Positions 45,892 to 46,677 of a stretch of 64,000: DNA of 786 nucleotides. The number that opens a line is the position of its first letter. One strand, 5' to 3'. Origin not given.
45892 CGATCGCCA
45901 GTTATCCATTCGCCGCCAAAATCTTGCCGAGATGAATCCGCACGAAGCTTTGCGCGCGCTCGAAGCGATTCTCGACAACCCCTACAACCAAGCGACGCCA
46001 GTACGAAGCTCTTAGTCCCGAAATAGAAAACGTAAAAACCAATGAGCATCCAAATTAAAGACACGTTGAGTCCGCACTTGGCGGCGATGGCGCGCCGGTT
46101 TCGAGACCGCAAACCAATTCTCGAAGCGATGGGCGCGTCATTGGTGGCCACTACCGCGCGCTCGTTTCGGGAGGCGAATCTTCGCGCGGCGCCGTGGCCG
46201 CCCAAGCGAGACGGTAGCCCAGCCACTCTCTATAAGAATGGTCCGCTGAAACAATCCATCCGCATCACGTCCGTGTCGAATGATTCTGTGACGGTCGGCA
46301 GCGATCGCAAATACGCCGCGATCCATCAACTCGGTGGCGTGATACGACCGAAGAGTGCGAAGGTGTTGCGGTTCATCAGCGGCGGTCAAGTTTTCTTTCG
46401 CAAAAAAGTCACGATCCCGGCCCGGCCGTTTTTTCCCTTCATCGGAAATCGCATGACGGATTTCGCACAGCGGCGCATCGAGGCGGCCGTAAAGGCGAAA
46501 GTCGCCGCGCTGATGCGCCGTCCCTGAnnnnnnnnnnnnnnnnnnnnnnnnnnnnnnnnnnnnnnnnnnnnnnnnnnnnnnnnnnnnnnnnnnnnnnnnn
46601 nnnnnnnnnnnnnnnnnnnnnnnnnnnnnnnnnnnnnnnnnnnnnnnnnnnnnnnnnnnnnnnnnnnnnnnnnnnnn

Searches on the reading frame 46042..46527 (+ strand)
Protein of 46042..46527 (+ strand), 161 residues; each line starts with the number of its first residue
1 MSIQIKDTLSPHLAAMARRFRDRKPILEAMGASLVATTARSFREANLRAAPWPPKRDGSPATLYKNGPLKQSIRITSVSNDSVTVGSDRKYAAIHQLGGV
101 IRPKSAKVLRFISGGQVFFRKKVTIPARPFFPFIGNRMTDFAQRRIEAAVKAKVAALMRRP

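Call 3: search_protein_families(library=pfam, proteins=[window:46042-46527:+], max_evalue=0.1)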
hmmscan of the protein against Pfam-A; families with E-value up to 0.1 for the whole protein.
window:46042-46527:+ (161 aa): 2 families
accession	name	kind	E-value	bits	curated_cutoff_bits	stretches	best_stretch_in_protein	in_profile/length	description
PF05069.18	Phage_tail_S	-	9.1e-15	55.3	24.3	1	12-131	9-129/148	Phage virion morphogenesis family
PF04883.17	HK97-gp10_like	-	0.042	15.2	21.4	1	15-92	2-72/78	Bacteriophage HK97-gp10, putative tail-component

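Call 4: search_protein_families(library=phrogs, proteins=[window:46042-46527:+], max_evalue=0.01)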
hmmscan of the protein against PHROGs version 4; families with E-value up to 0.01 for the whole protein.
window:46042-46527:+ (161 aa): 2 families
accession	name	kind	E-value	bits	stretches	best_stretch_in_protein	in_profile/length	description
phrog_26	-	connector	7.6e-22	79.1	1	3-155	80-235/321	tail completion or Neck1 protein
phrog_222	-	connector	1.8e-07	32.1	1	91-151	156-197/276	tail completion or Neck1 protein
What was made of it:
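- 46042..46527 (+): Upstream neighbour: Mu G-like virion morphogenesis protein. PF05069 E=9e-15 (call 3); phrog_26 (call 4).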
